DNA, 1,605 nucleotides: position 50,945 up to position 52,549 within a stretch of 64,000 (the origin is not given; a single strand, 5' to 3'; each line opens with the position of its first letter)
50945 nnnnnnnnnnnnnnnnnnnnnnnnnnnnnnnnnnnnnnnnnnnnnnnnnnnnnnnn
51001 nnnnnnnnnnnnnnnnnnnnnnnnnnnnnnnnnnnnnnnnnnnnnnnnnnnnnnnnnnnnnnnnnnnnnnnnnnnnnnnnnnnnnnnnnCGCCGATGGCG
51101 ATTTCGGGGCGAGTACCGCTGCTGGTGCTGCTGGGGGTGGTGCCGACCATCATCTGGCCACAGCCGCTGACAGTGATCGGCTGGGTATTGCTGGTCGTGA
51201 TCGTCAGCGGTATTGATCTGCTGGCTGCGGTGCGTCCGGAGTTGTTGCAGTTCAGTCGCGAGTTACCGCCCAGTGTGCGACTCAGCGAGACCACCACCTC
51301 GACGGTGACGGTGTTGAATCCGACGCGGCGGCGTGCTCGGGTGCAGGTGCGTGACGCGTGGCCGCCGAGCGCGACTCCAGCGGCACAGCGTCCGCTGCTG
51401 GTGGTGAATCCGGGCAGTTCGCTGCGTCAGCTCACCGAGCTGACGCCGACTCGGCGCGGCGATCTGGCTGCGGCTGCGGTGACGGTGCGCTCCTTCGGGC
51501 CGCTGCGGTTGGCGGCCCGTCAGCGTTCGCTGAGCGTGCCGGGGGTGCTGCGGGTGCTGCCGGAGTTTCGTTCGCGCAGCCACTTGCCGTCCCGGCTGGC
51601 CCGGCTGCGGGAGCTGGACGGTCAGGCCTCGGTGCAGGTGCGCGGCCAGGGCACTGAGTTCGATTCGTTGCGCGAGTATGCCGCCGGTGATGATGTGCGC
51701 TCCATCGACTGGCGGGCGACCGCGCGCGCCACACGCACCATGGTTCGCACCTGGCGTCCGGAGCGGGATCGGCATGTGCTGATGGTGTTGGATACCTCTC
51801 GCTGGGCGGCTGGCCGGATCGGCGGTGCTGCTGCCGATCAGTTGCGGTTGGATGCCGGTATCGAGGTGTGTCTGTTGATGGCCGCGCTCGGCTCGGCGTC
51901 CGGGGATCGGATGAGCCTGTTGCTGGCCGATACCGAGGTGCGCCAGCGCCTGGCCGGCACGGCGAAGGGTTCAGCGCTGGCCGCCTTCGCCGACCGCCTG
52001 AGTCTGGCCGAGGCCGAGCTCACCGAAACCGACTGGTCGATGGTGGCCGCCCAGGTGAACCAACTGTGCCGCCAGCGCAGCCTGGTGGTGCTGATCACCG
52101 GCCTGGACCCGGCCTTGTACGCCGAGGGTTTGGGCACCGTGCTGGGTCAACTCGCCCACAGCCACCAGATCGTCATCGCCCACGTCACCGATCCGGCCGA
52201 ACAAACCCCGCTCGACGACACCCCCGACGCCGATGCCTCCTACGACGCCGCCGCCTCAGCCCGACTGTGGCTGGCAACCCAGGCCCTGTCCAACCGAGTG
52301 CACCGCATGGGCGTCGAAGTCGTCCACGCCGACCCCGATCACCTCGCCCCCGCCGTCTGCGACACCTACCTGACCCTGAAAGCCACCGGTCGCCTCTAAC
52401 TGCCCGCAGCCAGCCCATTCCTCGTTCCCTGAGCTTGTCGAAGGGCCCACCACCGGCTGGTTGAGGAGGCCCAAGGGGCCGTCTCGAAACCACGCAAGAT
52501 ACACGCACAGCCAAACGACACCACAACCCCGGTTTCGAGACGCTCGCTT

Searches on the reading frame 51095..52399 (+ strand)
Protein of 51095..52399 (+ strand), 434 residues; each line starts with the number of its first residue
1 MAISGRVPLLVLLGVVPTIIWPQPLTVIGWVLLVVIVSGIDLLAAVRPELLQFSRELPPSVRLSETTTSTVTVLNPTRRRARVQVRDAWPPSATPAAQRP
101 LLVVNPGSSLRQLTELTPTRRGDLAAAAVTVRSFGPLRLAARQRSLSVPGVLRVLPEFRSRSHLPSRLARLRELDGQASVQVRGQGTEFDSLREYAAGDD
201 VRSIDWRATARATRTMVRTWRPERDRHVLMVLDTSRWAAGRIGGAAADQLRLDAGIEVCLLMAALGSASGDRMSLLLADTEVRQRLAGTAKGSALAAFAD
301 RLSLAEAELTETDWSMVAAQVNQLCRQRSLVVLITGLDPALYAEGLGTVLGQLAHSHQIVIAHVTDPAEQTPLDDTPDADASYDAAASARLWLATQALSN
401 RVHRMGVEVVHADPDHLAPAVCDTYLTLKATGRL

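Call 8: search_protein_families(library=pfam, proteins=[window:51095-52399:+], max_evalue=0.01)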
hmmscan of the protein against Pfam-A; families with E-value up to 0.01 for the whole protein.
window:51095-52399:+ (434 aa): 1 family
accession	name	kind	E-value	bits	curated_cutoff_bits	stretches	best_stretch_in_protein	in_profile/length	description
PF01882.25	DUF58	-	3.4e-23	82.4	23.4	1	192-371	2-175/216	Protein of unknown function DUF58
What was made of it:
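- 51095..52399 (+): DUF58 gene, last gene of the membrane-DUF4129-DUF4350-MoxR-DUF58 operon; left core flank. Pfam PF01882, 3.4e-23 (call 8).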

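Call 14: find_related_loci(query=window:51095-52399:+, collection=genome_contigs, flank=10000)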
Query window:51095-52399:+ (434 aa) in genome_contigs; peptide patterns used: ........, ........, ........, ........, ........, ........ (x = any residue, [..] = any of these).
600 stretches matched a pattern (row limit reached: there are more); 582 encode a relative of the query (tblastn E <= 1e-3); the best 80 are kept; 80 distinct loci.
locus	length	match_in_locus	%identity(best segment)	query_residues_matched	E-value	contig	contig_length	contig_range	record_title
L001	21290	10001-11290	52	1-434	3e-119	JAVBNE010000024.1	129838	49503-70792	MAG: Cellulomonadaceae bacterium isolate EPI_MAG_00071 c_000004080468, whole genome shotgun sequence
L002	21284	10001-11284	53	3-434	2e-117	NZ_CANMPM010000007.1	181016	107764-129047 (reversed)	Uncultured Pseudokineococcus sp. isolate 2-287.fasta NODE_7, whole genome shotgun sequence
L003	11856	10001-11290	52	1-434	7e-117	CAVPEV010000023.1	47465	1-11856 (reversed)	MAG: uncultured Actinomycetota bacterium isolate MFD10097.bin.1.32 genome assembly, contig: contig_20667, whole genome s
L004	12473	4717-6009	53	1-434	3e-114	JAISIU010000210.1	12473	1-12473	MAG: Bifidobacteriaceae bacterium isolate Hm464_bin88 k119_626648, whole genome shotgun sequence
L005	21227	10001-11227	54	22-434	1e-113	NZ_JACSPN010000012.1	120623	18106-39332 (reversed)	Oerskovia douganii strain Sa1BUA8 NODE_12_length_120623_cov_30.977585, whole genome shotgun sequence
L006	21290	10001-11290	54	1-434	1e-112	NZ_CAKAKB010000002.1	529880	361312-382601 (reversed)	Actinotalea sp. Marseille-Q4924, whole genome shotgun sequence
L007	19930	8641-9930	52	1-434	9e-113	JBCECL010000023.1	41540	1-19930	MAG: Brevundimonas sp. isolate A88_bin7__SEP_COME_DAS NODE_136_length_41540_cov_21.603568, whole genome shotgun sequence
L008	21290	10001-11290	47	1-434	8e-112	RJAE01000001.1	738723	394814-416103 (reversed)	Arthrobacter sulfonylureivorans strain LAM7117 LAM7117_Contig1, whole genome shotgun sequence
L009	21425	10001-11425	48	1-434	3e-111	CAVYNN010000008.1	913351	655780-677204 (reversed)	MAG: uncultured Actinomycetota bacterium isolate MFD05705.bin.1.221 genome assembly, contig: contig_34289, whole genome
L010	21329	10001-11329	50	1-434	6e-110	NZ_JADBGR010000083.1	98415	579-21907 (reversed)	Myceligenerans pegani strain TRM65318 370, whole genome shotgun sequence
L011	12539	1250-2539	54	1-434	5e-110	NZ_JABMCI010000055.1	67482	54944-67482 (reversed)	Cellulomonas humilata strain ATCC 25174 k141_63, whole genome shotgun sequence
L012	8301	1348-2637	52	1-434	8e-110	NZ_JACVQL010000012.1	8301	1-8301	Actinotalea ferrariae strain S/N-202-OC-R2 S_N-202-OC-R2_contig_12, whole genome shotgun sequence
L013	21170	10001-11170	55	39-432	3e-109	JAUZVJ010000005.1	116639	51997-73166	Actinotalea sp. AC32 5, whole genome shotgun sequence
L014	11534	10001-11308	50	1-434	2e-107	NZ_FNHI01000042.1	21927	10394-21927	Streptomyces wuyuanensis strain CGMCC 4.7042, whole genome shotgun sequence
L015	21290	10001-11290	48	1-434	9e-107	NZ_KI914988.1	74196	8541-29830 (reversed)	Arthrobacter sp. H5 scaffold19, whole genome shotgun sequence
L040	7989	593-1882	47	1-434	3e-103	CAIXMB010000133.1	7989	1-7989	MAG: uncultured actinobacterium isolate KTt_bin-1256 genome assembly, contig: bin-1256:133/204, whole genome shotgun seq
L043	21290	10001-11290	48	1-434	2e-102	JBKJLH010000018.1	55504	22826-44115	MAG: Lacisediminihabitans sp. isolate ant_bin.275 k117_416646, whole genome shotgun sequence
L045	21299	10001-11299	47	1-434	2e-102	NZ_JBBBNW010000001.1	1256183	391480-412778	Nocardioides sp. CCNWLW239 scaffold1, whole genome shotgun sequence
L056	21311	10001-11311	47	1-434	7e-101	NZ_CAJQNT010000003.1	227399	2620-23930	MAG: uncultured Schumannella sp. isolate 10_20180417_Bin_10_1, whole genome shotgun sequence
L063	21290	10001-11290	46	1-434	2e-100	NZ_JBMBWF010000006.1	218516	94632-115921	Knoellia sp. CPCC 206450 Scaffold5_1, whole genome shotgun sequence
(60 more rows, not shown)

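Call 49: find_homologous_proteins(query=window:51095-52399:+, max_evalue=1e-100)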
Query window:51095-52399:+ (434 aa): 2783 proteins with E <= 1e-100 among 8000 candidates; the best 120 are listed.
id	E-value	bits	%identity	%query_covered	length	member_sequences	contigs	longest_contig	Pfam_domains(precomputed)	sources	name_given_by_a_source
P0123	2.0e-269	911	98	100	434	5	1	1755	PF01882.26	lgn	-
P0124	2.4e-261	885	95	100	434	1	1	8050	PF01882.26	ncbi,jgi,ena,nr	ncbi:MAG TPA: DUF58 domain-containing protein [Propionibacteriaceae bacterium]|nr:DUF58 domain-conta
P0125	1.4e-246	836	90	100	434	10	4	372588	PF01882.26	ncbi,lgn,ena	-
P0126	2.8e-241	819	88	100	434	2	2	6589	PF01882.26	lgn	-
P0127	1.5e-221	754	82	100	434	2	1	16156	PF01882.26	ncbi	-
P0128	4.3e-221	752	81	100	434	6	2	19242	PF01882.26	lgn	-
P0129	9.0e-221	751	80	100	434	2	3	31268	PF01882.26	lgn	-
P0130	3.8e-219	746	81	100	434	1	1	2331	PF01882.26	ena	-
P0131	2.3e-213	727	79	100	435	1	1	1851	PF01882.26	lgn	-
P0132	5.8e-213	726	79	100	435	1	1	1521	PF01882.26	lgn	-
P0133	1.6e-211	721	78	100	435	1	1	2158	PF01882.26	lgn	-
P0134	1.1e-209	715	80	96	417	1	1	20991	PF01882.26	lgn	-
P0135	2.4e-208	710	77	100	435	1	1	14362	PF01882.26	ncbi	-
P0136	1.7e-207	708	76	100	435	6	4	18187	PF01882.26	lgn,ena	-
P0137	1.2e-206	705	77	100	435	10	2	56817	PF01882.26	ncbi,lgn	-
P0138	5.4e-205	699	76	100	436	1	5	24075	PF01882.26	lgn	-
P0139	4.4e-204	696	77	100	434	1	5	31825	PF01882.26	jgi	jgi:uncharacterized protein (DUF58 family)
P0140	1.4e-203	695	77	100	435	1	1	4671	PF01882.26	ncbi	-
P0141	3.1e-203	693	76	100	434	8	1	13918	PF01882.26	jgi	jgi:uncharacterized protein (DUF58 family)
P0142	2.5e-202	690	75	100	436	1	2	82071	PF01882.26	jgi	jgi:uncharacterized protein (DUF58 family)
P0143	1.9e-201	688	76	100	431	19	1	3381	PF01882.26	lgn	-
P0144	2.2e-201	687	75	100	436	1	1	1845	PF01882.26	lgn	-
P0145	5.0e-201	686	75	100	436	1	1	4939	PF01882.26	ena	-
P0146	1.5e-200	685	75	100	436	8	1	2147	PF01882.26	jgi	-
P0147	5.0e-200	683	76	100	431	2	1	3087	PF01882.26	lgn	-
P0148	7.3e-198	676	74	100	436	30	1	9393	PF01882.26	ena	-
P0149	2.3e-192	658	72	100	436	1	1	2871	PF01882.26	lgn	-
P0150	5.5e-191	653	78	94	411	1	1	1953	PF01882.26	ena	-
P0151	1.9e-188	645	67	100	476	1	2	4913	PF01882.26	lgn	-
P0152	2.0e-188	645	70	100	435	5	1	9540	PF01882.26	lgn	-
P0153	3.0e-188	644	70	100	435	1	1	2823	PF01882.26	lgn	-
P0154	1.2e-187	642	69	100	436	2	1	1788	PF01882.26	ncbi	-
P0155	9.7e-187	639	69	100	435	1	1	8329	PF01882.26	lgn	-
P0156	1.7e-186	638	70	100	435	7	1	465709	PF01882.26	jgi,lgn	-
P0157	4.2e-186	637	70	100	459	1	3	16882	PF01882.26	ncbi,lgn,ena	-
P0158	6.0e-186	637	69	100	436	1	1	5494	PF01882.26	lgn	-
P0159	8.3e-186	636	69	100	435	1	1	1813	PF01882.26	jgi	jgi:uncharacterized protein (DUF58 family)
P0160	1.1e-185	636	73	100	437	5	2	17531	PF01882.26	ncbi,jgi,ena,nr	ncbi:MAG TPA: DUF58 domain-containing protein [Propionicimonas sp.]|nr:DUF58 domain-containing prote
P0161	2.5e-185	635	70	100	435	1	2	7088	PF01882.26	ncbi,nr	ncbi:MAG: DUF58 domain-containing protein [Propionicimonas sp.]|nr:DUF58 domain-containing protein [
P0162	2.5e-185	634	68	100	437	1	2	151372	PF01882.26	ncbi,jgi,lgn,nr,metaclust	ncbi:MAG: DUF58 domain-containing protein [Actinobacteria bacterium]|nr:DUF58 domain-containing prot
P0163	6.6e-184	630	69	100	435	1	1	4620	PF01882.26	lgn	-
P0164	5.8e-183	627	67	100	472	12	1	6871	PF01882.26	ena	-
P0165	9.1e-183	626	72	100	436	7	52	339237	PF01882.26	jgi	jgi:uncharacterized protein (DUF58 family)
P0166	1.7e-182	625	70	100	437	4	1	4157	PF01882.26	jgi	jgi:uncharacterized protein (DUF58 family)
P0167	6.2e-182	623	68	100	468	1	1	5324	PF01882.26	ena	-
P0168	9.1e-181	619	69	100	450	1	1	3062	PF01882.26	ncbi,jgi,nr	ncbi:MAG: DUF58 domain-containing protein [Propionibacteriaceae bacterium]|jgi:uncharacterized prote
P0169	3.8e-180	617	70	90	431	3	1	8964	PF01882.26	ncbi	-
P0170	7.5e-179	613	67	100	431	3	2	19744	PF01882.26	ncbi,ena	-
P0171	7.0e-177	607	69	96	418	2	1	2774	PF01882.26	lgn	-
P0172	2.4e-173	595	68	100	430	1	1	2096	PF01882.26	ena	-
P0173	1.1e-172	593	67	100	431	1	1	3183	PF01882.26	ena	-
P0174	2.5e-172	592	67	100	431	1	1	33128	PF01882.26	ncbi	-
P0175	4.5e-171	588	66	100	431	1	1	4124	PF01882.26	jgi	-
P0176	1.0e-167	576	66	100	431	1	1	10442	PF01882.26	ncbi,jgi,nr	ncbi:MAG: DUF58 domain-containing protein [Propionibacteriaceae bacterium]|jgi:uncharacterized prote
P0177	1.9e-167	576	66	100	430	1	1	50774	PF01882.26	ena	-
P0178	2.2e-167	575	65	100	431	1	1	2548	PF01882.26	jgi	-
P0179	3.0e-166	572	65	100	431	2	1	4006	PF13519.13,PF01882.26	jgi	jgi:uncharacterized protein (DUF58 family)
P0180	2.2e-165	569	64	100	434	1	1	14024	PF01882.26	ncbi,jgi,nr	ncbi:MAG: DUF58 domain-containing protein [Propionibacteriaceae bacterium]|jgi:uncharacterized prote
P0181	1.5e-164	566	64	100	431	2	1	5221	PF01882.26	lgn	-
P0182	1.5e-163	563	67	98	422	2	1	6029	PF01882.26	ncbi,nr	ncbi:MAG: DUF58 domain-containing protein, partial [Propionibacteriaceae bacterium]|nr:DUF58 domain-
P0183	3.5e-141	489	57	99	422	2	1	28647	PF01882.26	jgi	jgi:uncharacterized protein (DUF58 family)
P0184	1.4e-138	481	58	100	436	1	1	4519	PF01882.26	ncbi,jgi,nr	ncbi:MAG: DUF58 domain-containing protein [Bifidobacteriaceae bacterium]|jgi:uncharacterized protein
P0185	9.1e-131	455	55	100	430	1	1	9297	PF01882.26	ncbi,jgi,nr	ncbi:MAG: DUF58 domain-containing protein [Bifidobacteriaceae bacterium]|jgi:uncharacterized protein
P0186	6.7e-129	449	56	100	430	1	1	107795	PF01882.26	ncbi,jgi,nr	ncbi:MAG: DUF58 domain-containing protein [Bifidobacteriaceae bacterium]|jgi:uncharacterized protein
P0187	4.6e-128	446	57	100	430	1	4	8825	PF01882.26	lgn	-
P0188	2.2e-126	440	56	100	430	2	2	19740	PF01882.26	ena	-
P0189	7.5e-126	439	55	100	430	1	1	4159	PF01882.26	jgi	jgi:uncharacterized protein (DUF58 family)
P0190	1.3e-125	438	56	94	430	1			PF01882.26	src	-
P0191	2.8e-125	437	56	93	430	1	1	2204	PF01882.26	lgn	-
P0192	3.6e-125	436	54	100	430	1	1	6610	PF01882.26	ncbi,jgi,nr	ncbi:MAG: DUF58 domain-containing protein [Bifidobacteriaceae bacterium]|jgi:uncharacterized protein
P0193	3.8e-125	436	56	100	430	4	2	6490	PF01882.26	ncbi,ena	-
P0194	7.8e-125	435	55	100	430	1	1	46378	PF01882.26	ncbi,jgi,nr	ncbi:MAG: DUF58 domain-containing protein [Bifidobacteriaceae bacterium]|jgi:uncharacterized protein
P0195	1.2e-124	435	55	100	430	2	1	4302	PF01882.26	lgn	-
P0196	1.5e-124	434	55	100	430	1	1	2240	PF01882.26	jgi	jgi:uncharacterized protein (DUF58 family)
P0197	2.8e-124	433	53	100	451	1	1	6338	PF01882.26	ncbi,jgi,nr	ncbi:MAG: DUF58 domain-containing protein [Bifidobacteriaceae bacterium]|jgi:uncharacterized protein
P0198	3.3e-124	433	55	100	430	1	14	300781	PF01882.26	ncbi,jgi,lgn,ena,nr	ncbi:MAG: DUF58 domain-containing protein [Actinomycetales bacterium]|jgi:uncharacterized protein (D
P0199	5.7e-124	432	55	100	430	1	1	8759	PF01882.26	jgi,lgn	jgi:uncharacterized protein (DUF58 family)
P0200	5.7e-124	432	56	100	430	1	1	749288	PF01882.26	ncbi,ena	-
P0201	1.5e-123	431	53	100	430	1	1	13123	PF01882.26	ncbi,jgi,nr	ncbi:MAG: DUF58 domain-containing protein [Bifidobacteriaceae bacterium]|jgi:uncharacterized protein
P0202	8.4e-123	429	54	100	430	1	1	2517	PF01882.26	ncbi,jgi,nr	ncbi:MAG: DUF58 domain-containing protein [Bifidobacteriaceae bacterium]|jgi:uncharacterized protein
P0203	9.1e-123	428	54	100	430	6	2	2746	PF01882.26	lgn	-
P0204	1.1e-122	428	54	100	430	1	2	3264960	PF01882.26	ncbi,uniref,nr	ncbi:DUF58 domain-containing protein [Cellulomonas bogoriensis]|uniref:DUF58 domain-containing prote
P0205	1.1e-122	428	55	100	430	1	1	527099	PF01882.26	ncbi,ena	-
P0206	1.2e-122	428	55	100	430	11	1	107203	PF01882.26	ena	-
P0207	1.3e-122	428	56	100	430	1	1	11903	PF01882.26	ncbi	ncbi:MAG: DUF58 domain-containing protein [Cellulomonadaceae bacterium]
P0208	1.3e-122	428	57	93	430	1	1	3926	PF01882.26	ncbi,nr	ncbi:MAG TPA: DUF58 domain-containing protein [Actinotalea sp.]|nr:DUF58 domain-containing protein [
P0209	1.4e-122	428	54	100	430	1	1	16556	PF01882.26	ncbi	-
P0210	1.6e-122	428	56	89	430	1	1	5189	PF01882.26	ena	-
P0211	2.3e-122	427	55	100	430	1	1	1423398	PF01882.26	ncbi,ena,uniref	ncbi:DUF58 domain-containing protein [Cellulomonas sp.]|uniref:DUF58 domain-containing protein n=1 T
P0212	3.3e-122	427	54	100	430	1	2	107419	PF01882.26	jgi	jgi:uncharacterized protein (DUF58 family)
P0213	3.8e-122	426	53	100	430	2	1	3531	PF01882.26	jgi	jgi:uncharacterized protein (DUF58 family)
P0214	5.9e-122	426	56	91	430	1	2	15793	PF01882.26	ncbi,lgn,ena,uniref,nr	ncbi:DUF58 domain-containing protein [uncultured Cellulomonas sp.]|uniref:DUF58 domain-containing pr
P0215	7.2e-122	426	54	100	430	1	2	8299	PF01882.26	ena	-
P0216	7.6e-122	425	55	90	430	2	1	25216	PF01882.26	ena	-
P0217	7.6e-122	425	55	100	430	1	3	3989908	PF01882.26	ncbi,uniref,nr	ncbi:DUF58 domain-containing protein [Cellulomonas fengjieae]|uniref:DUF58 domain-containing protein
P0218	7.8e-122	425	54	100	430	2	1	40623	PF01882.26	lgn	-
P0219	8.5e-122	425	54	100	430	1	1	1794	PF01882.26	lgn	-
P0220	9.4e-122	425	57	89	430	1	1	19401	PF01882.26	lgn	-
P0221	1.2e-121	425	55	100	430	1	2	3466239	PF01882.26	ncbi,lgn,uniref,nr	ncbi:DUF58 domain-containing protein [Cellulomonas sp. Root137]|uniref:DUF58 domain-containing prote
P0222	1.5e-121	425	53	100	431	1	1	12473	PF01882.26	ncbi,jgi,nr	ncbi:MAG: DUF58 domain-containing protein [Bifidobacteriaceae bacterium]|jgi:uncharacterized protein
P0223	1.5e-121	424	55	100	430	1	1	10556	PF01882.26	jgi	jgi:uncharacterized protein (DUF58 family)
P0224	2.1e-121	424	54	100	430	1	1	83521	PF01882.26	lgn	-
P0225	2.2e-121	424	53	100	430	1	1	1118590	PF01882.26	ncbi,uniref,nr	ncbi:DUF58 domain-containing protein [Cellulomonas humilata]|uniref:Uncharacterized protein (DUF58 f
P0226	3.1e-121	423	55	100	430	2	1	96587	PF01882.26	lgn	-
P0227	3.8e-121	423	54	95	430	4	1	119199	PF01882.26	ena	-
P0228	4.1e-121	423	53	100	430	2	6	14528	PF01882.26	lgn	-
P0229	4.1e-121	423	53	100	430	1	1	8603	PF01882.26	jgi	jgi:uncharacterized protein (DUF58 family)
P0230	5.3e-121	423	54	100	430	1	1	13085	PF01882.26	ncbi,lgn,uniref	ncbi:DUF58 domain-containing protein [Cellulomonas sp. ICMP 17802]|uniref:DUF58 domain-containing pr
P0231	6.1e-121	422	55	100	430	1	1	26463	PF01882.26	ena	-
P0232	7.3e-121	422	54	100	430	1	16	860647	PF01882.26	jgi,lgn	jgi:uncharacterized protein (DUF58 family)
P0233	7.4e-121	422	54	100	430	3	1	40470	PF01882.26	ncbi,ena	-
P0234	7.6e-121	422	54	100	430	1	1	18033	PF01882.26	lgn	-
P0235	8.6e-121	422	54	100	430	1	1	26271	PF01882.26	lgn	-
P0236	9.4e-121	422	53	100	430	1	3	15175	PF01882.26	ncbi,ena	-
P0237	1.5e-120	421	54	100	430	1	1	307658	PF01882.26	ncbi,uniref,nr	ncbi:DUF58 domain-containing protein [Oerskovia flava]|uniref:DUF58 domain-containing protein n=1 Ta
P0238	1.6e-120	421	55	94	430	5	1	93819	PF01882.26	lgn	-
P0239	1.6e-120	421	55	100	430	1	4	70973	PF01882.26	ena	-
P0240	1.9e-120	421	54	100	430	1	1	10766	PF01882.26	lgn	-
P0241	2.2e-120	421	54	100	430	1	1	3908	PF01882.26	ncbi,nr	ncbi:MAG: hypothetical protein JWP95_359 [Actinotalea sp.]|nr:hypothetical protein [Actinotalea sp.]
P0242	2.2e-120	421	54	100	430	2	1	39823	PF01882.26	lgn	-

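Call 50: find_encoding_contigs(protein=P0125, flank=10000, max_places=4)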
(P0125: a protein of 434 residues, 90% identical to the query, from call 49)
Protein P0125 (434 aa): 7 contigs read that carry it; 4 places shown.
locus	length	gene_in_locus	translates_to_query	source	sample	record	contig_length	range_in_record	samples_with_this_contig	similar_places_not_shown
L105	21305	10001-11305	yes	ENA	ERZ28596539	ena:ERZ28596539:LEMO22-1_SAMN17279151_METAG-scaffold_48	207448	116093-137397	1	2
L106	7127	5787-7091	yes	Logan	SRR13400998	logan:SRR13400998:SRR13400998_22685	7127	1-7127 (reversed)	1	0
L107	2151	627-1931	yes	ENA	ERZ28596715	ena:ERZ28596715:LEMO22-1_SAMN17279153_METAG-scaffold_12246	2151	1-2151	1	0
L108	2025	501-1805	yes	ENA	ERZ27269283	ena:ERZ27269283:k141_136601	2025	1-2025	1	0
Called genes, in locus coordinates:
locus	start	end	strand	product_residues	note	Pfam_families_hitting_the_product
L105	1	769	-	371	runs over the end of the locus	PF13439:Glyco_transf_4, PF13579:Glyco_trans_4_4, PF00534:Glycos_transf_1, PF13692:Glyco_trans_1_4, PF13524:Glyco_trans_1_2 (faint)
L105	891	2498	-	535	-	PF00501:AMP-binding, PF13193:AMP-binding_C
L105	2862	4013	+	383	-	PF13635:DUF4143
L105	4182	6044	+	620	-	PF00009:GTP_EFTU, PF03144:GTP_EFTU_D2, PF22042:EF-G_D2, PF00679:EFG_C, PF21018:BipA_C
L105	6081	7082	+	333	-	PF25231:DUF7847, PF10110:GPDPase_memb (weak)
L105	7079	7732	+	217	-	PF13559:DUF4129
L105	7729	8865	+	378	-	PF14258:DUF4350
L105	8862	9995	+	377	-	PF20030:bpMoxR, PF07726:AAA_3, PF07728:AAA_5, PF17863:AAA_lid_2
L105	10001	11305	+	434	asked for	PF01882:DUF58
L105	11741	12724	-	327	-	PF28475:DUF8413, PF01944:SpoIIM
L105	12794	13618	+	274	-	PF06271:RDD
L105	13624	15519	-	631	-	PF01734:Patatin (faint)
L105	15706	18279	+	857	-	PF00083:Sugar_tr, PF06609:TRI12, PF07690:MFS_1, PF13347:MFS_2 (weak)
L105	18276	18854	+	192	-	PF00440:TetR_N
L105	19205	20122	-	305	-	PF01571:GCV_T (faint)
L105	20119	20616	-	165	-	PF08768:THAP4_heme-bd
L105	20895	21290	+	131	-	PF02580:Tyr_Deacylase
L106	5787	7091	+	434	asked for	PF01882:DUF58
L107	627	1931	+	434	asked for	PF01882:DUF58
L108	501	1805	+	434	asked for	PF01882:DUF58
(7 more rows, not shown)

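Call 51: find_encoding_contigs(protein=P0124, flank=10000, max_places=4)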
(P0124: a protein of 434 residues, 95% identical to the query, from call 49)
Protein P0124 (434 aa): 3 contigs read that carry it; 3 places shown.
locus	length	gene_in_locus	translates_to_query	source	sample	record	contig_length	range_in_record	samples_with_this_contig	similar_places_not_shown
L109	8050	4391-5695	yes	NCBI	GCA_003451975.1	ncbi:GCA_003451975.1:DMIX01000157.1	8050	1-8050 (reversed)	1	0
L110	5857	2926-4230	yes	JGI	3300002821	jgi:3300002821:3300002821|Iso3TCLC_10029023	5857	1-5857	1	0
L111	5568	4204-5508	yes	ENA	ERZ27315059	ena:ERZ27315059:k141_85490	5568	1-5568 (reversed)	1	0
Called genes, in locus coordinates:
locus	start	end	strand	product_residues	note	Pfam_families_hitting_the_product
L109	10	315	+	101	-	PF06445:GyrI-like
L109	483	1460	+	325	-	PF25231:DUF7847, PF10110:GPDPase_memb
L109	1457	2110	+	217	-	PF13559:DUF4129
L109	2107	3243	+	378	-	PF14258:DUF4350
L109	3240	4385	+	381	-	PF20030:bpMoxR, PF07726:AAA_3, PF07728:AAA_5, PF17863:AAA_lid_2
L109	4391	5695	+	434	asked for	PF01882:DUF58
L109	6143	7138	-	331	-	PF28475:DUF8413, PF01944:SpoIIM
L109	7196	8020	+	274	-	PF06271:RDD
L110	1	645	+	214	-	?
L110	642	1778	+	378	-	PF14258:DUF4350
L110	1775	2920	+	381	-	PF20030:bpMoxR, PF07726:AAA_3, PF07728:AAA_5, PF17863:AAA_lid_2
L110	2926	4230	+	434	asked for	PF01882:DUF58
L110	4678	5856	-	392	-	?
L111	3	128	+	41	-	?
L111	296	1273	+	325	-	PF25231:DUF7847, PF10110:GPDPase_memb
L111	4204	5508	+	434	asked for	PF01882:DUF58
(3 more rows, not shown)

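Call 52: find_encoding_contigs(protein=P0129, flank=10000, max_places=4)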
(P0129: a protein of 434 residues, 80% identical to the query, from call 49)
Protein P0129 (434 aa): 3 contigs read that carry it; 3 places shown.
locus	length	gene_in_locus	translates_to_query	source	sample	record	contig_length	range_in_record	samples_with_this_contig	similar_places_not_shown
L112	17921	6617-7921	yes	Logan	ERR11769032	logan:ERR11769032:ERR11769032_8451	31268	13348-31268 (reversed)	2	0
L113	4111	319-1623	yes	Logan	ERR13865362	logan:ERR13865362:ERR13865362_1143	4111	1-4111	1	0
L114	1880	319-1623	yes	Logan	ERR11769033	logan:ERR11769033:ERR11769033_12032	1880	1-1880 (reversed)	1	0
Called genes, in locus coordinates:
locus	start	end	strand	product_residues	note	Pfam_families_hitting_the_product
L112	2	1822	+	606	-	?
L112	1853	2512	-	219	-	-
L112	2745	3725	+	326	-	PF10110:GPDPase_memb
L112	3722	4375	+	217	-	PF13559:DUF4129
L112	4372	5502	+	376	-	PF14258:DUF4350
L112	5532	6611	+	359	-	PF20030:bpMoxR, PF07726:AAA_3, PF07728:AAA_5, PF17863:AAA_lid_2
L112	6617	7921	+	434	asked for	PF01882:DUF58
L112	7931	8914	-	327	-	PF28475:DUF8413, PF01944:SpoIIM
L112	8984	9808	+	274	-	PF06271:RDD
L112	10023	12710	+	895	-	PF00083:Sugar_tr, PF06609:TRI12, PF07690:MFS_1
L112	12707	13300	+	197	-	PF13384:HTH_23 (faint), PF00440:TetR_N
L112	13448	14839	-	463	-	PF01425:Amidase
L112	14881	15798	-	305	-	PF01571:GCV_T (weak)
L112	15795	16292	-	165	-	PF08768:THAP4_heme-bd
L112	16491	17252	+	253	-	PF00882:Zn_dep_PLPC, PF13803:DUF4184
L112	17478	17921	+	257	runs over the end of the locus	-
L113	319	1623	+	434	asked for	PF01882:DUF58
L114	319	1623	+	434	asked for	PF01882:DUF58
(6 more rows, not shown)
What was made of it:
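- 51095..52399 (+): 95/90/80% identical orthologues in L109, L105 and L112 (calls 49-52).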
